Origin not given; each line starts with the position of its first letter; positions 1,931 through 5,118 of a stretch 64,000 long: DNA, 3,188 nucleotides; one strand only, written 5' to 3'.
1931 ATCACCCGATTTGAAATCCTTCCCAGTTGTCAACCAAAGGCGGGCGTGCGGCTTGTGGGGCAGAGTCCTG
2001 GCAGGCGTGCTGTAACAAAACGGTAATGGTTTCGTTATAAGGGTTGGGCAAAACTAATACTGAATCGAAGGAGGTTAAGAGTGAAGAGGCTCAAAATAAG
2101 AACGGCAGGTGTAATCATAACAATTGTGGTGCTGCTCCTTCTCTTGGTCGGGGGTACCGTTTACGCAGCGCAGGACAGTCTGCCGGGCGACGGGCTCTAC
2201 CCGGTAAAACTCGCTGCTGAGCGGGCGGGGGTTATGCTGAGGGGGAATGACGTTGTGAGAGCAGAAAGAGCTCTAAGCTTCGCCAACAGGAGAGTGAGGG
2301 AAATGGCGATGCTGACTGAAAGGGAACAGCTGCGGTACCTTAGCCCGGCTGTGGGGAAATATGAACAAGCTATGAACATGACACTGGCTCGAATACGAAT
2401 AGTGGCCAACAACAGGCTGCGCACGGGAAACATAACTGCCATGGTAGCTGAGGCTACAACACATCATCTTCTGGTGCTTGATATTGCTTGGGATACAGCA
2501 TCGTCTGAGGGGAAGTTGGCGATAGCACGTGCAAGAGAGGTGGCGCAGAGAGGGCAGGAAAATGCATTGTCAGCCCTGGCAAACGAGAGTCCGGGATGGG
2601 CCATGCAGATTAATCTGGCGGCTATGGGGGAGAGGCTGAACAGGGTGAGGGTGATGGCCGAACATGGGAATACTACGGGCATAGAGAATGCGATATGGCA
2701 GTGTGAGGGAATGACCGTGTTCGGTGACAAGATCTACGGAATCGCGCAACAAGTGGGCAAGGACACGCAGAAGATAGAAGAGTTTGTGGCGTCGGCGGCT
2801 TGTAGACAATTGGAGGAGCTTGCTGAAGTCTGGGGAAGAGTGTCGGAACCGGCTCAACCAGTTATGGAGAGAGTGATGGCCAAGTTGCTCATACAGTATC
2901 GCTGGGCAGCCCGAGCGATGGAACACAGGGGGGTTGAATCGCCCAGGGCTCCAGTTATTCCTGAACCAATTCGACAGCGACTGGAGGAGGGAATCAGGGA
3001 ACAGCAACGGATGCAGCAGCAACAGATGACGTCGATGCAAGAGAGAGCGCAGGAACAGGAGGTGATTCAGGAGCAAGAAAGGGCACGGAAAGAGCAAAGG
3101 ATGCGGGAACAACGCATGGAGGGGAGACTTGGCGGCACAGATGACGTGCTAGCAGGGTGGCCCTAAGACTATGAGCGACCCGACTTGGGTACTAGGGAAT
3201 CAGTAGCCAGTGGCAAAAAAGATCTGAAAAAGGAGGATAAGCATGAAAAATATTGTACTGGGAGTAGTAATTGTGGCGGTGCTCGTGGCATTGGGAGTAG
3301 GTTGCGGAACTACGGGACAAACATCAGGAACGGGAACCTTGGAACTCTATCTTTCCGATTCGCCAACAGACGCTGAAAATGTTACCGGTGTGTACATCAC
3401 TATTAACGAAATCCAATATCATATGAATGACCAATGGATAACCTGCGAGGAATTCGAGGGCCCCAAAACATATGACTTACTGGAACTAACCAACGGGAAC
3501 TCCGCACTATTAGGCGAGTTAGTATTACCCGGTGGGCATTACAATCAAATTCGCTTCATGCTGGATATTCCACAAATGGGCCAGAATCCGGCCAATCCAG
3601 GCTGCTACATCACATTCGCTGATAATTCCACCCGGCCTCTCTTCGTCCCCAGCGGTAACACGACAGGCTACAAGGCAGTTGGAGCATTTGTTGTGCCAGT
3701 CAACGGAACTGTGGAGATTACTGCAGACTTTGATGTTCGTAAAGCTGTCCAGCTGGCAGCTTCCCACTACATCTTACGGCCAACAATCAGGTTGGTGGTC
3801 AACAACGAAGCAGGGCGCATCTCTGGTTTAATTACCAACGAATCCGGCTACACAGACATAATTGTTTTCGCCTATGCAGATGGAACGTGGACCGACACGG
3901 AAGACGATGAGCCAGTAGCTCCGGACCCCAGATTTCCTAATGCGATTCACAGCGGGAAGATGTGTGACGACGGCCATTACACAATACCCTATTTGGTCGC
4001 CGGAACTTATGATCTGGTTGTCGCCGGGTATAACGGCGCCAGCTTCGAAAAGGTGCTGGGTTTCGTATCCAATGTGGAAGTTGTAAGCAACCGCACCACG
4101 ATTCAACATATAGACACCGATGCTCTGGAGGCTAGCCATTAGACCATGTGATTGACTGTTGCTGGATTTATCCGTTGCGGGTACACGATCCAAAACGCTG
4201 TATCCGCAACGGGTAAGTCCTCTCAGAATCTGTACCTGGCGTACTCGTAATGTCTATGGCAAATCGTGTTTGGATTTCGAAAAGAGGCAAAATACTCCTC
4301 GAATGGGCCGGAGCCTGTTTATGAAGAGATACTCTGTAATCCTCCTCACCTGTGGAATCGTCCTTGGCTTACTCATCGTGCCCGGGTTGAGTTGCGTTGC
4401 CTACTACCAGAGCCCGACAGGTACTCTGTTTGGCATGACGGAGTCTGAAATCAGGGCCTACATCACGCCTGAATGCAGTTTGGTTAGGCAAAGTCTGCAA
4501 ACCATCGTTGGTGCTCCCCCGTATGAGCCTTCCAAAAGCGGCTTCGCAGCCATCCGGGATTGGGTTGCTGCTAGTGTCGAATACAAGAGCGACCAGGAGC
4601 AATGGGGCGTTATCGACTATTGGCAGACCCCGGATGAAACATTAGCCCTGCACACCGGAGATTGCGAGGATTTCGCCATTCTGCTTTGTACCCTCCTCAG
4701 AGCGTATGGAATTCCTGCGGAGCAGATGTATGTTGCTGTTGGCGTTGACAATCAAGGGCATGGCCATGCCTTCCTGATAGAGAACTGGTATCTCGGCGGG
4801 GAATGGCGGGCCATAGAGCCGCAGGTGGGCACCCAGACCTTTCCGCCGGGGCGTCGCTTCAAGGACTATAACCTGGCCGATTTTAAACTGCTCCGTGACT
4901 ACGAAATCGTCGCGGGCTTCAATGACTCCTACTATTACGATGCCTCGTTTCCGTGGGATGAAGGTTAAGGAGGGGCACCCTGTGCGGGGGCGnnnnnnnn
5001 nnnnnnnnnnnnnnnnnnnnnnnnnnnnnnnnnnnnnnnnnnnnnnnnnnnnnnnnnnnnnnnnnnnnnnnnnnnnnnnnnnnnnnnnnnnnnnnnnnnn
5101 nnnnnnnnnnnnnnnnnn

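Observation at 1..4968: Surface-protein cluster: GLUG-repeat lipoprotein between two DUF5667 paralogs, followed by a DUF4382 lipoprotein and a transglutaminase-like protease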

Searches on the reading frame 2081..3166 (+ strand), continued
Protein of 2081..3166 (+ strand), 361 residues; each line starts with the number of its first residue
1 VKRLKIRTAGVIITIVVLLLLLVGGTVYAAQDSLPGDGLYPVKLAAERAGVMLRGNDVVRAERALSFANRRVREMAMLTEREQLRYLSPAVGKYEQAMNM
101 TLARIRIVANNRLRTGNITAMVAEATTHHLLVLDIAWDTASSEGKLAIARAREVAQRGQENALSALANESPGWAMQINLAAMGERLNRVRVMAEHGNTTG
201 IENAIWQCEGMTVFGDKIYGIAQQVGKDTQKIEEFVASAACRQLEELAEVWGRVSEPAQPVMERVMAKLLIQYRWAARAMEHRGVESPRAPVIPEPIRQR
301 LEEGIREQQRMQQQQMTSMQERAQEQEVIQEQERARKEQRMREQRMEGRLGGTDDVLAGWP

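Call 96: fold_search(model_id=the predicted structure, library=pdb)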
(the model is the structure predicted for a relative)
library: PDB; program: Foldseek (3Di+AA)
matches with E <= 10: 845; with E <= 0.001: 2
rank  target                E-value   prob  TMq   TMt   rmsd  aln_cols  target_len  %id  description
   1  6e9t_A                2.9e-04  1.00  0.33  0.54   6.3       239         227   20  DHF58 filament (released 2018-11-21)
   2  7rdr_A                9.3e-04  1.00  0.45  0.43  10.9       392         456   13  Circular tandem repeat protein with novel repeat topology and enhanced subunit contact surfaces (released 2021-09-01)
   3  5cwm                  1.3e-03  1.00  0.35  0.57   5.8       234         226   22  Crystal structure of de novo designed helical repeat protein DHR64 (released 2015-12-16)
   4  6vfk_B                2.0e-03  1.00  0.44  0.64   4.6       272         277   15  De novo designed tetrahedral nanoparticle T33_dn10 displaying 4 copies of BG505-SOSIP trimer on the surface (released 2020-07-22)
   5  6e9v_A                2.4e-03  1.00  0.21  0.36  17.1       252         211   21  DHF79 filament (released 2018-11-21)
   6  8g9j                  3.4e-03  1.00  0.23  0.44  11.1       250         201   15  Geometrically programmable nanomaterial construction using regularized protein building blocks (released 2024-03-13)
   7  9mg8_B                5.7e-03  0.69  0.13  0.15  25.1       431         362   17  Crystal Structure of b-iTHR-110 (released 2025-12-17)
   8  8g9k_B                1.1e-02  1.00  0.35  0.66   4.6       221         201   13  Geometrically programmable nanomaterial construction using regularized protein building blocks (released 2024-03-13)
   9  8ga7                  1.4e-02  1.00  0.36  0.31  13.0       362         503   15  Geometrically programmable nanomaterial construction using regularized protein building blocks (released 2024-03-13)
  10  8g9k_A                1.6e-02  1.00  0.31  0.57   5.9       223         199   12  Geometrically programmable nanomaterial construction using regularized protein building blocks (released 2024-03-13)
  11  5a7d_H                2.0e-02  0.66  0.11  0.13  17.8       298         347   13  Tetrameric assembly of LGN with Inscuteable (released 2016-08-03)
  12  5cwn                  2.1e-02  1.00  0.31  0.53   6.1       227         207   17  Crystal structure of de novo designed helical repeat protein DHR71 (released 2015-12-16)
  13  8qtt_A                2.1e-02  0.72  0.12  0.19  17.0       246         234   13  Crystal structure of a C-terminally truncated version of Arabidopsis thaliana 14-3-3 omega in complex with a phosphope (released 2023-11-15)
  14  6fna_B                2.3e-02  0.80  0.12  0.20  16.1       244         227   11  Mono- and bivalent 14-3-3 inhibitors for characterizing supramolecular lysine-PEG interactions in proteins (released 2018-07-04)
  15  5wfx_B                2.4e-02  0.66  0.12  0.19  17.2       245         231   11  Structural basis for the interaction of 14-3-3beta with Tricarboxylic Acid Cycle intermediate Malate (released 2018-05-16)
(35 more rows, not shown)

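Call 97: search_protein_representatives(alignment_id=A1)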
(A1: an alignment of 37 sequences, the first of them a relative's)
Query: 37 sequences, 432 profile positions. Proteins with E-value up to 0.001 (for the whole library): 18493; up to 1e-10: 5855; up to 1e-30: 509. The best 150 are listed.
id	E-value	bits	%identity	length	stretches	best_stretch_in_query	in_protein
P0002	3.0e-242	820.1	-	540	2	1-357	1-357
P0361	1.8e-152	524.2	-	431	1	2-402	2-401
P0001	5.3e-133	460.1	-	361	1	94-420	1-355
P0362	2.6e-131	454.5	-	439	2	101-319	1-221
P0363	7.3e-111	387.1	-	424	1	2-404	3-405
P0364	1.7e-109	382.6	-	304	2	1-216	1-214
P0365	2.4e-109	382.1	-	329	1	101-397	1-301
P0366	2.2e-106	372.4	-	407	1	3-409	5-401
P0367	2.5e-106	372.2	-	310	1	101-397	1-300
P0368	3.2e-104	365.2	-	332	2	216-419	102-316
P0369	1.3e-102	360.0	-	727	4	215-410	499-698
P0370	6.0e-99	347.9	-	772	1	1-261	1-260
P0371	2.1e-96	339.5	-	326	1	99-394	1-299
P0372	7.4e-95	334.4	-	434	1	1-399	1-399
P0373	1.3e-94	333.6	-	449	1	1-257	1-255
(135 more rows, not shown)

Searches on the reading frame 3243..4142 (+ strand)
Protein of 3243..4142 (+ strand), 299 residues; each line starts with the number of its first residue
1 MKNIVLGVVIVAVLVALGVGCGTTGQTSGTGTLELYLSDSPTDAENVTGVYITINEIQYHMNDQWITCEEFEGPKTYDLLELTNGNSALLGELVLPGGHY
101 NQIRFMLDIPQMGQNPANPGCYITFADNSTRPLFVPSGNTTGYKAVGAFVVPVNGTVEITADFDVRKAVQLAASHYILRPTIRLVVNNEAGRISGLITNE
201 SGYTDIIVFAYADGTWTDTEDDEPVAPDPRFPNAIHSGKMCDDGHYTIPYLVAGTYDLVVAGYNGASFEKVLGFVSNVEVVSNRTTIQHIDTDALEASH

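Call 3: search_protein_families(library=pfam, proteins=[window:3243-4142:+], max_evalue=0.1)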
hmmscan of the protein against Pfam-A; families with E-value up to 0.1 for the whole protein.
window:3243-4142:+ (299 aa): 3 families
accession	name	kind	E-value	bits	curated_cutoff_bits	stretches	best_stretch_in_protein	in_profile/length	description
PF14321.11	DUF4382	-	1.5e-31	109.8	25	1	30-180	1-136/136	Domain of unknown function (DUF4382)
PF13620.12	CarboxypepD_reg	-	0.024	15.4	32.3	0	242-286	36-75/82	Carboxypeptidase regulatory-like domain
PF14686.12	fn3_3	-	0.089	13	24.4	0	242-260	33-51/75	Polysaccharide lyase family 4, domain II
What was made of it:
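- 3243..4142 (+): g4: DUF4382 lipoprotein (lipobox LGVG-C21) with two beta-sandwich domains. Pfam E 1.5e-31 (call 3).
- Checked: g4, 3243-4142: DUF4382, E 1.5e-31 (call 3).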

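Call 4: search_protein_families(library=ncbifam, proteins=[window:3243-4142:+], max_evalue=0.1)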
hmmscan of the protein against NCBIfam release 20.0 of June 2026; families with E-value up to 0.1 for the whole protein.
window:3243-4142:+ (299 aa): 2 families
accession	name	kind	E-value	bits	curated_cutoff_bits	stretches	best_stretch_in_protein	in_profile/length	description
NF033802.1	AimP_fam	subfamily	0.046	13.9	35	0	1-14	1-14/43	lysogeny pheromone AimP family peptide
NF011798.0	PRK15263.1-4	equivalog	0.064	13.1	372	1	1-37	3-39/204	fimbrial protein StaE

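Call 8: find_encoding_contigs(protein=window:3243-4142:+, flank=10000, max_places=6)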
Protein window:3243-4142:+ (299 aa): 2 contigs read that carry it; 1 place shown.
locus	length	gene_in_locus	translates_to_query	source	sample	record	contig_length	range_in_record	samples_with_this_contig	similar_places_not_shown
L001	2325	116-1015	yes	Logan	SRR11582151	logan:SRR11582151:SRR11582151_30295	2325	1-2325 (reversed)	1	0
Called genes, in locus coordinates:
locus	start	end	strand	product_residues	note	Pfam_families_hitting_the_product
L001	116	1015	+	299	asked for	PF14321:DUF4382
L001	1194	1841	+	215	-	PF06035:Peptidase_C93, PF01841:Transglut_core, PF04473:DUF553, PF24656:CEPT76_peptidase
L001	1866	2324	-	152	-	?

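Call 53: search_solved_structures(query=window:3243-4142:+, max_evalue=1)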
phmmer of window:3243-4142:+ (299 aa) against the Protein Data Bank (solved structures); distinct sequences matched with E-value up to 1: 1.
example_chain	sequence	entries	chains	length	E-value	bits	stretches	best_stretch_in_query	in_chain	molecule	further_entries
7koe_C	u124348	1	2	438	0.57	12.5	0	106-187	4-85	Electron transfer flavoprotein-quinone oxidoreductase FixC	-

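Call 55: find_homologous_proteins(query=window:3243-4142:+, max_evalue=0.001)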
Query window:3243-4142:+ (299 aa): 1149 proteins with E <= 0.001 among 4840 candidates; the best 120 are listed.
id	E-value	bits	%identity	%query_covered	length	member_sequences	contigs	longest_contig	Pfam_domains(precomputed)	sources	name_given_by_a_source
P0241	2.6e-209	711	71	91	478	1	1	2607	PF14321.12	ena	-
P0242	5.4e-199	677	100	100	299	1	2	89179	PF14321.12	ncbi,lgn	-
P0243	2.8e-165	567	78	53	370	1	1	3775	PF06280.19,PF14321.12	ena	-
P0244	6.8e-162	556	81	100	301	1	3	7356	PF14321.12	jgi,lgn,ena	-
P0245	7.6e-161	552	78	55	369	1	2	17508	PF14321.12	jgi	-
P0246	2.0e-160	551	78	55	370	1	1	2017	PF14321.12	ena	-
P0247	2.1e-160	551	83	100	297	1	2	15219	PF14321.12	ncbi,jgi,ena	ncbi:MAG TPA: DUF4382 domain-containing protein [Dehalococcoidia bacterium]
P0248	2.3e-160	551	78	55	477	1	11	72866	PF14321.12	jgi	-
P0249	5.2e-160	550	81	100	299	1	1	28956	PF14321.12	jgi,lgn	jgi:predicted small secreted protein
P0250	7.1e-160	549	83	100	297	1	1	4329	PF14321.12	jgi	-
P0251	3.7e-159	547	82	100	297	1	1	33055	PF14321.12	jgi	jgi:hypothetical protein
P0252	5.1e-159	546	82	100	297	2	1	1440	PF14321.12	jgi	-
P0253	8.5e-159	546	82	100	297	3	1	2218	PF14321.12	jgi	jgi:hypothetical protein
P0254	1.0e-158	545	75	55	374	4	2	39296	PF14321.12,PF20243.4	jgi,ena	-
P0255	2.8e-158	544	75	55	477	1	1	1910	PF06280.19,PF14321.12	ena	-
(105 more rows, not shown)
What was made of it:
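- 3243..4142 (+): 77-83% identical to many Dehalococcoidia orthologues (call 55).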

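Call 66: predict_structure(alignment_id=A4)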
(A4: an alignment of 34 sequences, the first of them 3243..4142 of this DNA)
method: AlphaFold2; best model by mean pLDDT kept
length: 299 residues; sequences in the alignment: 34
mean_pLDDT: 71.0   pTM: 0.61
mean pLDDT of the five models: 71.0, 66.8, 65.0, 64.3, 55.6
residues with pLDDT >= 90: 29; 70-90: 153; 50-70: 68; < 50: 49
segments of 3 or more residues with pLDDT < 50: 1-27, 111-116, 136-138, 218-228
pLDDT, mean of each block of 10 residues (from residue 1): 32 32 51 81 63 85 87 80 69 89 76 48 70 53 78 89 64 57 76 91 85 62 44 75 84 88 68 88 90 74
secondary structure, 60 per line:
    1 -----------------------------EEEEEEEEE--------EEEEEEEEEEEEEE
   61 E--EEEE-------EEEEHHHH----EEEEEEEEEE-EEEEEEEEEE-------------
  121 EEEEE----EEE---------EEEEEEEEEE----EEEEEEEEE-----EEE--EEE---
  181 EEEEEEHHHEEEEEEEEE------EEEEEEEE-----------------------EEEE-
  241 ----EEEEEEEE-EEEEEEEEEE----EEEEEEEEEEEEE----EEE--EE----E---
elements in order: E30-38 E47-61 E64-67 E75-78 H79-82 E87-96 E98-107 E121-125 E130-132 E142-151 E156-164 E170-172 E175-177 E181-186 E190-198 E205-212 E236-239 E245-252 E254-263 E268-280 E285-287
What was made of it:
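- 3243..4142 (+): AF2 pLDDT 71, all-beta (call 66).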

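Call 89: list_cluster_members(proteins=[P0242, P0121, P0001])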
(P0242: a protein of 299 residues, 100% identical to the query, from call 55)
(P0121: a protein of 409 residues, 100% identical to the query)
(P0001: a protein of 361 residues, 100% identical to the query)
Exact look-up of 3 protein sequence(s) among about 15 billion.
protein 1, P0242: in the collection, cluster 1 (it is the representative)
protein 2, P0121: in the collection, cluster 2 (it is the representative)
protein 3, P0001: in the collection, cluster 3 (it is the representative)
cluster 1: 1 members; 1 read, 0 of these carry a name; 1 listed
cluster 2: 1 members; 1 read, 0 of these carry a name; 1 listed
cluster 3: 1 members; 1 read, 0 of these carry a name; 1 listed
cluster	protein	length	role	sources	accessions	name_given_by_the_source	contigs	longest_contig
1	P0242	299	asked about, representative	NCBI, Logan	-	-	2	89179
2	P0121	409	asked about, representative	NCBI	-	-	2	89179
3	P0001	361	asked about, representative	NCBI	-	-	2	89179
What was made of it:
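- Tried and rejected: Cluster look-up gave no organism name (call 89).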

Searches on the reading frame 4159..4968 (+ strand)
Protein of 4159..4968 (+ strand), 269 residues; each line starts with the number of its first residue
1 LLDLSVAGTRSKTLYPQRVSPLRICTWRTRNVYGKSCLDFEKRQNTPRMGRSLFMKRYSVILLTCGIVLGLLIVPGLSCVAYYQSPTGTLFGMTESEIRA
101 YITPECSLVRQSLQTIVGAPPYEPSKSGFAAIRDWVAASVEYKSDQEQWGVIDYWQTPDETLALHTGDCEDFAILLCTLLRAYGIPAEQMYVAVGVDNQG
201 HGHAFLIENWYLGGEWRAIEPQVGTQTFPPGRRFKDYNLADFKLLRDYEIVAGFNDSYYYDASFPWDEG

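Call 3: search_protein_families(library=pfam, proteins=[window:4159-4968:+], max_evalue=0.1)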
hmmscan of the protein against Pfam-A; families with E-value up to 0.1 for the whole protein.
window:4159-4968:+ (269 aa): 4 families
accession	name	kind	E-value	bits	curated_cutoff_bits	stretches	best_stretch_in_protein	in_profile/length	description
PF06035.17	Peptidase_C93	-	1.8e-12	47.8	27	1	129-207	42-115/162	Bacterial transglutaminase-like cysteine proteinase BTLCP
PF01841.26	Transglut_core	-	1.6e-11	44.9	23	1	127-221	16-108/108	Transglutaminase-like superfamily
PF24656.1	CEPT76_peptidase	-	4.4e-09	37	27.8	1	153-211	1-56/121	CEP76 peptidase-like domain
PF04473.18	DUF553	-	1.9e-07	31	20.5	1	129-204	19-98/140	Transglutaminase-like domain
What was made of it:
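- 4321..4968 (+): g5: exported BTLCP / LapG-like transglutaminase-fold cysteine protease, 215 aa. Invariant residues are Cys115, His149 and Glu166. Pfam Peptidase_C93 and Transglut_core (call 3).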

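Call 4: search_protein_families(library=ncbifam, proteins=[window:4159-4968:+], max_evalue=0.1)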
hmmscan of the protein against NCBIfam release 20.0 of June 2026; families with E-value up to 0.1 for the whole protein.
window:4159-4968:+ (269 aa): 1 family
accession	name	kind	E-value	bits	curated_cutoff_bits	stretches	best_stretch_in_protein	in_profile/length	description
NF045674.1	CystProtLapG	equivalog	3.6e-12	45.9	320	1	125-193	63-131/221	cysteine protease LapG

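Call 52: search_solved_structures(query=window:4321-4968:+, max_evalue=0.01, show_alignments=2)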
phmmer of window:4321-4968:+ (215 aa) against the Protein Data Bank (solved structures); distinct sequences matched with E-value up to 0.01: 3.
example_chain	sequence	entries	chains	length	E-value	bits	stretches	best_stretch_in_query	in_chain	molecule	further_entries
4u65_E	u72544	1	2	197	7.3e-08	35.6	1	85-149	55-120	Putative cystine protease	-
4fgo_A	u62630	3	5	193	2.3e-06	30.7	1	87-142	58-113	Periplasmic protein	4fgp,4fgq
3isr_A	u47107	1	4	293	0.009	18.9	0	73-164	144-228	Transglutaminase-like enzymes, putative cysteine protease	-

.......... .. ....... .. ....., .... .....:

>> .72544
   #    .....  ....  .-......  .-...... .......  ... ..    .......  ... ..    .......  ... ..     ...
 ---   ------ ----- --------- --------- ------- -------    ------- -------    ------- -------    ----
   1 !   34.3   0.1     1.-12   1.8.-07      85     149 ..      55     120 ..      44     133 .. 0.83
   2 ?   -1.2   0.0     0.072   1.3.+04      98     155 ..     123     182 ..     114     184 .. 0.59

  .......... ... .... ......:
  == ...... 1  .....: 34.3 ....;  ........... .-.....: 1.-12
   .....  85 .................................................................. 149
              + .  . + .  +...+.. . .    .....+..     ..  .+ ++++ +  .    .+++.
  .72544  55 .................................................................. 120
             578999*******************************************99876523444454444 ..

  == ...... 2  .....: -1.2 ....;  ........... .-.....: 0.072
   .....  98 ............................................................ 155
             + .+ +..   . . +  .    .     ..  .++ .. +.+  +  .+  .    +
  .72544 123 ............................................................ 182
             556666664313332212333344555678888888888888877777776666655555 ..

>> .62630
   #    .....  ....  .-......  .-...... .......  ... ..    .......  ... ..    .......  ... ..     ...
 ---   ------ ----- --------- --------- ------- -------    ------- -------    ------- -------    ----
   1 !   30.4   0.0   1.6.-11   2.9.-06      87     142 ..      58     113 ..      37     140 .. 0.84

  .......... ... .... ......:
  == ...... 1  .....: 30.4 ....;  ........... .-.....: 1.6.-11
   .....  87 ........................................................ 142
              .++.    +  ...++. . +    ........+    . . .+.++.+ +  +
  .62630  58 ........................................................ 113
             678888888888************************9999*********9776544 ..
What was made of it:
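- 4321..4968 (+): The best solved relatives are LapG 4u65_E at E 7e-8 and 4fgo at E 2e-6 (call 52).
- g5's closest solved relatives are LapG proteases (call 52).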

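Call 63: find_related_loci(query=A5, collection=metagenome_contigs, flank=7000)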
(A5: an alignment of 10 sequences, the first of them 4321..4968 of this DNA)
Query A5 (215 aa) in metagenome_contigs; peptide patterns used: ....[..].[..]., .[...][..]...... (x = any residue, [..] = any of these).
283 stretches matched a pattern; 203 encode a relative of the query (tblastn E <= 1e-3); the best 80 are kept; 80 distinct loci.
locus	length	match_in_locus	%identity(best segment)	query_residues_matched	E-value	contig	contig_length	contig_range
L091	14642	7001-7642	78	1-214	3e-116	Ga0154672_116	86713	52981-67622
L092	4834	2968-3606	77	1-213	1e-114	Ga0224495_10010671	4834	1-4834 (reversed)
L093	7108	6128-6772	76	1-215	3e-114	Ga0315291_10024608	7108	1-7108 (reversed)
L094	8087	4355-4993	77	1-213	8e-114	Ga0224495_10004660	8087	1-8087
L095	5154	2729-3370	76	1-215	1e-109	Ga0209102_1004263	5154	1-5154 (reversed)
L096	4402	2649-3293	73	1-215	5e-107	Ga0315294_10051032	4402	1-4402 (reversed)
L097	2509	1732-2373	70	1-214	3e-110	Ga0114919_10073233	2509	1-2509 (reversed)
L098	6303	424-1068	73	1-215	6e-106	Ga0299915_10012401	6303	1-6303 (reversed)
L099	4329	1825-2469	73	1-214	2e-106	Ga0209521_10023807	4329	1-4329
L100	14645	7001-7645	70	1-215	9e-103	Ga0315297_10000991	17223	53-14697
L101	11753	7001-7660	68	1-215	1e-100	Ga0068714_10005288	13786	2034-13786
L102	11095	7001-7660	68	1-215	1e-100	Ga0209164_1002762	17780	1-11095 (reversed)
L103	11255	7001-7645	68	1-214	3e-100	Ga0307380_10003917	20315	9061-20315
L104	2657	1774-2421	66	1-215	3e-103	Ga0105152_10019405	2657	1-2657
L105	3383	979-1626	69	1-215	5e-101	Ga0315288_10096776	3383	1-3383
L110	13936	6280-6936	68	1-214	9e-98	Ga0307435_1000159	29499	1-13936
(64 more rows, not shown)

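Call 77: search_protein_families(library=ncbifam, proteins=[L110:3687-5153:+], max_evalue=0.01)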
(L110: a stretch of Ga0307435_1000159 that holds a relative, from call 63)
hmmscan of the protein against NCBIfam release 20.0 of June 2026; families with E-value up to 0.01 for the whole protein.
L110:3687-5153:+ (488 aa): 1 family
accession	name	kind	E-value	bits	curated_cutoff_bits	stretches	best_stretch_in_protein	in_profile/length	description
NF000127.2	trim_DfrA20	exception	0.002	18.1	325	0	150-195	71-115/169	trimethoprim-resistant dihydrofolate reductase DfrA20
